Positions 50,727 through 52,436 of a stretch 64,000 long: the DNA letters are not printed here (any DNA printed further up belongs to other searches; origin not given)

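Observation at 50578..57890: Candidate non-canonical pilus/T4SS-like or attachment module: pilin-like protein, giant VirB6-like membrane protein and Hsp100 ATPase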

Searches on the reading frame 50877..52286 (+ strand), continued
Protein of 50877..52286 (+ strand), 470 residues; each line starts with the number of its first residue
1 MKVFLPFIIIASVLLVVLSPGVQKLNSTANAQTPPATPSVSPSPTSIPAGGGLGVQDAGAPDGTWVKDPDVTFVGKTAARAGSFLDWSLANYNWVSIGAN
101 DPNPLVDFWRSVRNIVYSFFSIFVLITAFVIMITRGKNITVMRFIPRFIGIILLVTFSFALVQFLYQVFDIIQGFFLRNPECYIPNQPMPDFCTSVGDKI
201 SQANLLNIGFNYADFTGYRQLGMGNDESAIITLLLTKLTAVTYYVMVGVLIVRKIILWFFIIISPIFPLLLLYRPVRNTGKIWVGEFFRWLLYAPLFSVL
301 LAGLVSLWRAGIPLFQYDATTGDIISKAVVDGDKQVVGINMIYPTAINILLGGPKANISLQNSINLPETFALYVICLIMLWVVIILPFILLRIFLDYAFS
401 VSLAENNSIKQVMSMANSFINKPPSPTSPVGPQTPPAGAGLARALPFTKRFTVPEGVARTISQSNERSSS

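Call 53: search_protein_representatives(alignment_id=A1)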
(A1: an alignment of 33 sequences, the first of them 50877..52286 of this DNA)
Query: 33 sequences, 785 profile positions. Proteins with E-value up to 0.001 (for the whole library): 835; up to 1e-10: 465; up to 1e-30: 323. The best 150 are listed.
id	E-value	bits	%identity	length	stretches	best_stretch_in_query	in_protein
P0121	0.0e+00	2443.9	-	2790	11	1-619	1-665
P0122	0.0e+00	1709.2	-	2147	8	24-629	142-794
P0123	0.0e+00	1663.2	-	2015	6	1-773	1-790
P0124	0.0e+00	1644.8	-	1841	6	1-621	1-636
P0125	0.0e+00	1519.9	-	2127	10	1-617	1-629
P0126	0.0e+00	1514.8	-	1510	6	1-588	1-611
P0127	0.0e+00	1464.8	-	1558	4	1-772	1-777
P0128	0.0e+00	1457.5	-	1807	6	1-590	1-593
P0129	0.0e+00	1415.7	-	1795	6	15-595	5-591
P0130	0.0e+00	1412.2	-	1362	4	1-585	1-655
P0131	0.0e+00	1403.3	-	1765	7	1-598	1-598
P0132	0.0e+00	1338.4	-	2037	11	7-588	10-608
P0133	0.0e+00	1299.1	-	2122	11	1-620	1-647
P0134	0.0e+00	1285.9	-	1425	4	1-614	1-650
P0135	0.0e+00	1258.5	-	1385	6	1-589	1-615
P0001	0.0e+00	1131.3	-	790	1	1-774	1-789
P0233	6.9e-166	570.3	-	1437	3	21-620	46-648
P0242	1.3e-149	516.5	-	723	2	2-528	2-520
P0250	1.1e-142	493.5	-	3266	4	9-621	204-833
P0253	1.3e-141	490.1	-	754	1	41-774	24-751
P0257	1.9e-139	482.9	-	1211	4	8-546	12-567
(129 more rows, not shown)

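Call 55: find_encoding_contigs(protein=P0233, flank=10000, max_places=2)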
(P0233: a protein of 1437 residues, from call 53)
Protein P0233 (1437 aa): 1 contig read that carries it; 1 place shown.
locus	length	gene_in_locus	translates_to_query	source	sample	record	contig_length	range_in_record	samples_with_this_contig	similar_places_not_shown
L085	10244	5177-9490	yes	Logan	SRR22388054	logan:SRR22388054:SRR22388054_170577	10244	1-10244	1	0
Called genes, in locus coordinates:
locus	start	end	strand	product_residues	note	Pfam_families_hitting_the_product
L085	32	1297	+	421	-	PF03065:Glyco_hydro_57, PF01522:Polysacc_deac_1 (weak)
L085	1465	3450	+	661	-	PF00723:Glyco_hydro_15, PF22422:MGH1-like_GH (faint)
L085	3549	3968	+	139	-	-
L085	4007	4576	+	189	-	PF01569:PAP2, PF14378:PAP2_3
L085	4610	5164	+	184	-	PF00588:SpoU_methylase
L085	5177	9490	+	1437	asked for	PF04539:Sigma70_r3 (faint), PF01978:TrmB (faint)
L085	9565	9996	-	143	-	-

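Call 56: find_encoding_contigs(protein=P0257, flank=10000, max_places=2)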
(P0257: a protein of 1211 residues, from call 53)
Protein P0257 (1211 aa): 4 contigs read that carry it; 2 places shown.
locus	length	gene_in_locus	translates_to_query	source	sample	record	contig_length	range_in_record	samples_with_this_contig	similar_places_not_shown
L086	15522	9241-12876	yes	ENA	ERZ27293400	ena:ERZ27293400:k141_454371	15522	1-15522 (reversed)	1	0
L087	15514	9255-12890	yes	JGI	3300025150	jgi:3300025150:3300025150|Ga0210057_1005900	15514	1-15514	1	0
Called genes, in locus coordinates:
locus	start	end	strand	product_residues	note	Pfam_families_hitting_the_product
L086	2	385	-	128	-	?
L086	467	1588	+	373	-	PF12666:PrgI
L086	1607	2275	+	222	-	PF26593:TraC-like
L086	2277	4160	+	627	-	PF12846:AAA_10, PF19044:P-loop_TraG, PF01935:DUF87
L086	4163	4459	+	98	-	-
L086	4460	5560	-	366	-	PF00712:DNA_pol3_beta, PF02767:DNA_pol3_beta_2, PF02768:DNA_pol3_beta_3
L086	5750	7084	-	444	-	PF00308:Bac_DnaA, PF00004:AAA (weak), PF08299:Bac_DnaA_C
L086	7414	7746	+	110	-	PF00825:Ribonuclease_P (weak)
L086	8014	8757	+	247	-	PF02096:60KD_IMP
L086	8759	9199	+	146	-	PF13083:KH_KhpA-B, PF01424:R3H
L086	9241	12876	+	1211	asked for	-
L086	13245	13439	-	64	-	-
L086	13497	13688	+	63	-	PF01165:Ribosomal_S21 (weak)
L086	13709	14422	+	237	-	PF13453:Zn_ribbon_TFIIB (weak)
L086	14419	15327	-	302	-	PF00483:NTP_transferase, PF12804:NTP_transf_3 (weak)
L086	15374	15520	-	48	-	?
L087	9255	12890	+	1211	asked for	-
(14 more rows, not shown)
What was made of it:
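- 50877..52286 (+): VirB6/TrbL-like membrane domain of the giant protein (residues 1-470): signal peptide, ~80-residue external segment, then 5 TM helices plus one short hydrophobic re-entrant segment (residues 113-392). A 33%-identical relative lies in a PrgI-TraC-like-VirB4-dnaN-dnaA-yidC cluster (call 56).
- Relatives of this VirB6 sit in classical VirB4 clusters (call 56).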

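Call 57: find_encoding_contigs(protein=P0242, flank=10000, max_places=2)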
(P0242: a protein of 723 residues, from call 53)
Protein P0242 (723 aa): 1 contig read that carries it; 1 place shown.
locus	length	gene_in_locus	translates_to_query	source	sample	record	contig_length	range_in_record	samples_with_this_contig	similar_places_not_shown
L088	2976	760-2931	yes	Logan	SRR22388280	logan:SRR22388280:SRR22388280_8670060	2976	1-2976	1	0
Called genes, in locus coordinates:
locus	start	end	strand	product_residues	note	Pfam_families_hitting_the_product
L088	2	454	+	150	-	?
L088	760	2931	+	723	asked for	-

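Call 58: find_encoding_contigs(protein=P0253, flank=10000, max_places=2)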
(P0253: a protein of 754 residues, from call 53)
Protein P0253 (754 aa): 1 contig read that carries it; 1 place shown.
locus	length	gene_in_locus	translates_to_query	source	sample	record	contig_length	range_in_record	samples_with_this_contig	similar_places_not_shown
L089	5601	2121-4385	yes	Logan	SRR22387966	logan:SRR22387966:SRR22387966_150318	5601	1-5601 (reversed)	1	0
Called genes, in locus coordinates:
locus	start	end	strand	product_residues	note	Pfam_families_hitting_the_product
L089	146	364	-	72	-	-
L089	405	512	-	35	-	-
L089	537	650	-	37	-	-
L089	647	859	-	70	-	-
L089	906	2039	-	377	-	PF00091:Tubulin, PF12327:FtsZ_C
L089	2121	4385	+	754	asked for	-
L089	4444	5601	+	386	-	?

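Call 60: search_protein_families(library=pfam, proteins=[L083:7119-8951:-, L083:4767-7067:-, L083:9002-9802:+, L083:13285-14811:+, L083:14855-16699:+, L083:16741-18516:+, L083:2573-3841:-, L006:12366-13757:+, L006:8757-9515:+, L017:7550-9649:+], max_evalue=0.001)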
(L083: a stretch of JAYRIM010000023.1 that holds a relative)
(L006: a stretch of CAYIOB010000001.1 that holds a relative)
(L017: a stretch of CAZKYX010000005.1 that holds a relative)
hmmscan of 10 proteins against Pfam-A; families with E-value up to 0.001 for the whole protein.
L083:7119-8951:- (610 aa): 2 families
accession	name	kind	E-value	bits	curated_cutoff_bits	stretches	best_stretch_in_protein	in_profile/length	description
PF01411.24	tRNA-synt_2c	-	1.3e-115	387.5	30.3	1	6-450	1-436/552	tRNA synthetases class II (A)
PF07973.19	tRNA_SAD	-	2.3e-12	47.1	24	1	556-605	3-44/44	Threonyl and Alanyl tRNA synthetase second additional domain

L083:4767-7067:- (766 aa): 2 families
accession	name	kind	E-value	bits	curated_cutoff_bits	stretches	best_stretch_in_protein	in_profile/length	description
PF04865.19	Baseplate_J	-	3.7e-07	30.1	21.1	1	473-571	20-110/255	Baseplate J-like protein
PF21110.3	GlxA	-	1.4e-05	26.1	27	1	475-563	1-97/105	GlxA beta barrel domain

L083:9002-9802:+ (266 aa): 1 family
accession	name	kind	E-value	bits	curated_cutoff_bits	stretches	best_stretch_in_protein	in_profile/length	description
PF00459.30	Inositol_P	-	2.2e-48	165.5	27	1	18-239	20-249/271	Inositol monophosphatase family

L083:13285-14811:+ (508 aa): 1 family
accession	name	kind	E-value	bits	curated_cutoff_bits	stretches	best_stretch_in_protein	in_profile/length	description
PF00082.27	Peptidase_S8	-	1.3e-59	202.3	21.8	1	182-432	2-274/288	Subtilase family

L083:14855-16699:+ (614 aa): 2 families
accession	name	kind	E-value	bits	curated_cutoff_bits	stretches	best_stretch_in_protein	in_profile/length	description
PF00082.27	Peptidase_S8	-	9.5e-59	199.5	21.8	1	168-396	2-271/288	Subtilase family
PF17210.9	SdrD_B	-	5.7e-09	36.6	29.7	1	487-546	6-67/112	SdrD B-like domain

L083:16741-18516:+ (591 aa): 8 families
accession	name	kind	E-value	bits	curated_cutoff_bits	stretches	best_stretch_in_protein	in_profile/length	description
PF00009.33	GTP_EFTU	-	2.2e-53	181.1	26.5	1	8-186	2-188/188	Elongation factor Tu GTP binding domain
PF06421.17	LepA_C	-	8.5e-35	119.6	29.7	1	484-589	1-106/107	GTP-binding protein LepA C-terminus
PF00679.30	EFG_C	-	2.1e-20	73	27.9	1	396-479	2-85/89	Elongation factor G C-terminus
PF03144.31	GTP_EFTU_D2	-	3.3e-13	50.3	30.3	1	209-278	1-72/73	Elongation factor Tu domain 2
PF14492.12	EFG_III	-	5e-07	30.1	27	1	306-379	1-71/75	Elongation Factor G, domain III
PF00071.28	Ras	-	1.1e-05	25.5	21.6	1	51-184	24-160/162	Ras family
PF22042.2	EF-G_D2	-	5.6e-05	23.6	27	1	195-260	2-66/84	Elongation factor G domain 2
PF01926.29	MMR_HSR1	-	0.00033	21.2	21.9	0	13-136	3-113/113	50S ribosome-binding GTPase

L083:2573-3841:- (422 aa): 3 families
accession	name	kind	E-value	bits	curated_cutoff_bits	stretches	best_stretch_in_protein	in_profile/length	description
PF02885.22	Glycos_trans_3N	-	1.7e-10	40.9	26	1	9-70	2-63/63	Glycosyl transferase family, helical bundle domain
PF07831.19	PYNP_C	-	2.2e-09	37.3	27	1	356-415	2-68/75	Pyrimidine nucleoside phosphorylase C-terminal domain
PF00591.27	Glycos_transf_3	-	1.6e-08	34.9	27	1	79-152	4-80/253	Glycosyl transferase family, a/b domain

L006:12366-13757:+ (463 aa): 0 families

L006:8757-9515:+ (252 aa): 2 families
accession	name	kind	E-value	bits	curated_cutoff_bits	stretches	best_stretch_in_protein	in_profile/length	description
PF03372.29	Exo_endo_phos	-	5.9e-15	56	24.5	1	19-242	21-225/225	Endonuclease/Exonuclease/phosphatase family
PF14529.12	Exo_endo_phos_2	-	0.00021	21.6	27.4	1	160-245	25-116/117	Endonuclease-reverse transcriptase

L017:7550-9649:+ (699 aa): 0 families

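Call 85: find_related_loci(query=A3, collection=metagenome_contigs, flank=10000)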
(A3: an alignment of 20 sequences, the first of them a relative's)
Query A3 (1211 aa) in metagenome_contigs; peptide patterns used: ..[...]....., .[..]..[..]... (x = any residue, [..] = any of these).
548 stretches matched a pattern; 355 encode a relative of the query (tblastn E <= 1e-3); the best 80 are kept; 80 distinct loci.
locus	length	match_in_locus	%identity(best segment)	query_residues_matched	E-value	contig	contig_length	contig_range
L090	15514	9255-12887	100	1-1211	0e+0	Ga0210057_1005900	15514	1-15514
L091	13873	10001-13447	70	43-1191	0e+0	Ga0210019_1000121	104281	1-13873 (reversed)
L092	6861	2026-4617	38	20-1170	0e+0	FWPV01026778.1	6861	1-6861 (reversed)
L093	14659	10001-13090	36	41-1211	0e+0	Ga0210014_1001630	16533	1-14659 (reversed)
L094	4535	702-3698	37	43-1160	0e+0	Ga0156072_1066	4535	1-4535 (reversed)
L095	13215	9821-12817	37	43-1160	0e+0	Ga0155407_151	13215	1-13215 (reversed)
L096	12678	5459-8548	36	41-1211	0e+0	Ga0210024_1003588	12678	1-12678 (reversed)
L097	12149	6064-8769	37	42-1170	0e+0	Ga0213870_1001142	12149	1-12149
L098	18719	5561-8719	36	16-991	0e+0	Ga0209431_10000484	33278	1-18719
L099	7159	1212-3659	38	41-1170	0e+0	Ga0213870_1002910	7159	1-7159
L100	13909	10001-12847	34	43-1210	3e-169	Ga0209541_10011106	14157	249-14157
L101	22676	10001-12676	36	39-1169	7e-167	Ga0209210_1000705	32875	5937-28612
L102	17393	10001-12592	35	43-1162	3e-161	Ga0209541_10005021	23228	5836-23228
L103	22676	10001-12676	36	39-1169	7e-167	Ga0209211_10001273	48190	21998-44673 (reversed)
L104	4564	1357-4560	31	43-1205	1e-164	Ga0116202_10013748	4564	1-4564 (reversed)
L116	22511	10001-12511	33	42-1205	3e-147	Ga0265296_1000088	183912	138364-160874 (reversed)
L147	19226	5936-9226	32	43-1163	2e-157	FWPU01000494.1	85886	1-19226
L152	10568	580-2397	43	46-1169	3e-126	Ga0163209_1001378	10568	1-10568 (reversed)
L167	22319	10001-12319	35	43-1196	8e-121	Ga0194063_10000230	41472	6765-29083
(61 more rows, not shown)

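Call 89: search_protein_families(library=pfam, proteins=[L116:4016-6364:+, L116:7070-7738:+, L116:7787-8644:-, L116:9076-9804:-, L116:12697-15624:+, L116:15467-16114:+, L116:16158-16862:-, L147:4387-5601:+, L147:9427-11505:+, L147:11589-15041:+], max_evalue=0.01)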
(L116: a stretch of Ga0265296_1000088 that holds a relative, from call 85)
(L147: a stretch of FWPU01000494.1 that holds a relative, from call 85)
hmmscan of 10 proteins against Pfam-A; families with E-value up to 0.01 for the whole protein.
L116:4016-6364:+ (782 aa): 3 families
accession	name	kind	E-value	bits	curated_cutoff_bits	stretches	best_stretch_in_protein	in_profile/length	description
PF10412.15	TrwB_AAD_bind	-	5.6e-08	32.5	20.5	1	373-411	9-46/387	Type IV secretion-system coupling protein DNA-binding domain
PF12696.13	TraG-D_C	-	2.3e-05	24.7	22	1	633-711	3-83/126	TraM recognition site of TraD and TraG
PF01935.23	DUF87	-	0.00017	22.2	23.2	1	365-457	10-96/220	Helicase HerA, central domain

L116:7070-7738:+ (222 aa): 2 families
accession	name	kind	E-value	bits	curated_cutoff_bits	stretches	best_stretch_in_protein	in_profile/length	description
PF00881.29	Nitroreductase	-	3.4e-30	105.8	23.5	1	10-199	4-167/167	Nitroreductase family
PF14512.11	TM1586_NiRdase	-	5.5e-10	39.7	27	1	25-52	159-186/215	Putative TM nitroreductase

L116:7787-8644:- (285 aa): 4 families
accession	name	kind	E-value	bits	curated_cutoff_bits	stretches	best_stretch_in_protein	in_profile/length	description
PF00589.27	Phage_integrase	-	6.8e-27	94.8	27.1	1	117-270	7-167/172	Phage integrase family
PF02899.23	Phage_int_SAM_1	-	4.9e-14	52.8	22.3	1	10-89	3-82/83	Phage integrase, N-terminal SAM-like domain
PF13102.12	Phage_int_SAM_5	-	1.6e-05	25.6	22.3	1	18-97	15-93/98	Phage integrase SAM-like domain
PF13495.12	Phage_int_SAM_4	-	0.00023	21.9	27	1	9-91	3-83/85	Phage integrase, N-terminal SAM-like domain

L116:9076-9804:- (242 aa): 1 family
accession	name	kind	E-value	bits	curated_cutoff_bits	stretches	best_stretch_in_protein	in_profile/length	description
PF22728.1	NCH1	-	0.0005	20.3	27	1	68-126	106-163/173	NACHT C-terminal Helical domain 1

L116:12697-15624:+ (975 aa): 28 families (the best 25 are shown)
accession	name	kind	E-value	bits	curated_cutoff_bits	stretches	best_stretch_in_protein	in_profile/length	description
PF07724.20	AAA_2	-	2.7e-66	223.2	27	1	590-772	1-166/166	AAA domain (Cdc48 subfamily)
PF17871.7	AAA_lid_9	-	6.8e-32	109.9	22.8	1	398-497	2-101/104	AAA lid domain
PF02861.25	Clp_N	-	4.8e-25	87.9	20.7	2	153-198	3-48/53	Clp amino terminal domain, pathogenicity island component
PF00004.35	AAA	-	2.1e-23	83.6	21.2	2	257-389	2-124/131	ATPase family associated with various cellular activities (AAA)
PF10431.15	ClpB_D2-small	-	9e-22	77.4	21.9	1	778-858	1-81/81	C-terminal, D2-small domain, of ClpB protein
PF07728.20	AAA_5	-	4.9e-19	69.2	22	1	595-715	2-124/139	AAA domain (dynein-related subfamily)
PF13401.12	AAA_22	-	1.4e-11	45.2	27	2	594-690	7-110/130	AAA domain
PF13191.12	AAA_16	-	4e-11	44.1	32.6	1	234-335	2-142/167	AAA ATPase domain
PF13173.12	AAA_14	-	2e-07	31.5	27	0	258-340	7-77/129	AAA domain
PF01637.24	ATPase_2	-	2.2e-06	28.1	33.2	0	236-344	3-129/225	ATPase domain predominantly from Archaea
PF00158.32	Sigma54_activat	-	7.7e-06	26.1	20.2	1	596-696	26-125/168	Sigma-54 interaction domain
PF05729.18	NACHT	-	1.7e-05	25.2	26.7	0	257-284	4-31/167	NACHT domain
PF13521.12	AAA_28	-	1.8e-05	25.5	27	0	595-619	2-25/164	AAA domain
PF02367.23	TsaE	-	4.2e-05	23.9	26.6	0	242-278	8-46/128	Threonylcarbamoyl adenosine biosynthesis protein TsaE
PF13238.12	AAA_18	-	5.1e-05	24.2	29.4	0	597-618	3-23/128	AAA domain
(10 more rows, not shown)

L116:15467-16114:+ (215 aa): 1 family
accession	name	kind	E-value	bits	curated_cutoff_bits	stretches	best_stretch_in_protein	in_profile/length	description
PF18895.5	T4SS_pilin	-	5.8e-08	33.1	26.6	1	149-203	18-71/71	Type IV secretion system pilin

L116:16158-16862:- (234 aa): 2 families
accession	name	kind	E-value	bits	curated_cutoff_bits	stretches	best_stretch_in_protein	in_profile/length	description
PF13384.12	HTH_23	-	5.5e-05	23.3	24.6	1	3-39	3-39/50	Homeodomain-like domain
PF13936.12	HTH_38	-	0.0078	16.4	27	0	8-33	11-36/44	Helix-turn-helix domain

L147:4387-5601:+ (404 aa): 2 families
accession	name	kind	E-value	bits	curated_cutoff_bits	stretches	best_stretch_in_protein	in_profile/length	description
PF04932.20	Wzy_C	-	4.2e-12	46.5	31.7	1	217-345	2-148/149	O-Antigen ligase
PF14373.11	Imm_superinfect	-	0.00039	20.7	27.9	0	327-353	14-40/42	Superinfection immunity protein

L147:9427-11505:+ (692 aa): 0 families

L147:11589-15041:+ (1150 aa): 28 families (the best 25 are shown)
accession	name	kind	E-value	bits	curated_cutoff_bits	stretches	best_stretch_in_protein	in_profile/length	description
PF07724.20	AAA_2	-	3.2e-66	222.9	27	1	662-814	1-149/166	AAA domain (Cdc48 subfamily)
PF17871.7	AAA_lid_9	-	2.2e-31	108.3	22.8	1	469-568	1-100/104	AAA lid domain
PF00004.35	AAA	-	6.5e-24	85.3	21.2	2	329-461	2-124/131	ATPase family associated with various cellular activities (AAA)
PF10431.15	ClpB_D2-small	-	1.3e-22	80.1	21.9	1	929-1008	2-81/81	C-terminal, D2-small domain, of ClpB protein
PF07728.20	AAA_5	-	8.7e-21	74.8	22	2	667-787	2-124/139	AAA domain (dynein-related subfamily)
PF02861.25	Clp_N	-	1.4e-17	64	20.7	2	224-269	3-48/53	Clp amino terminal domain, pathogenicity island component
PF13401.12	AAA_22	-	1.6e-12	48.3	27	2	666-762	7-110/130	AAA domain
PF13191.12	AAA_16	-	4.9e-10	40.6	32.6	1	306-407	2-142/167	AAA ATPase domain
PF00158.32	Sigma54_activat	-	7.8e-08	32.6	20.2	1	307-409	2-105/168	Sigma-54 interaction domain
PF13173.12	AAA_14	-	1.3e-07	32.1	27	0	329-415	6-80/129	AAA domain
PF05729.18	NACHT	-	1.5e-05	25.3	26.7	0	329-356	4-31/167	NACHT domain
PF01695.23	IstB_IS21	-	1.5e-05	25.1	24.1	0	323-390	90-153/238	IstB-like ATP binding protein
PF13238.12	AAA_18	-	4e-05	24.5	29.4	0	669-691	3-24/128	AAA domain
PF05621.17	TniB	-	5.8e-05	23.1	22.4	0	354-465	77-184/189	Bacterial TniB protein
PF12775.13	AAA_7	-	0.00017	21.7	25.8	0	324-355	32-63/181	P-loop containing dynein motor region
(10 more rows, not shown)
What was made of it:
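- On T4SS pilin (VirB2/TrbC-like; Pfam PF18895): The L116 homolog scores 33.1 bits (call 89).
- In L116 an integrase and a T4CP lie near the homologous genes (call 89).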
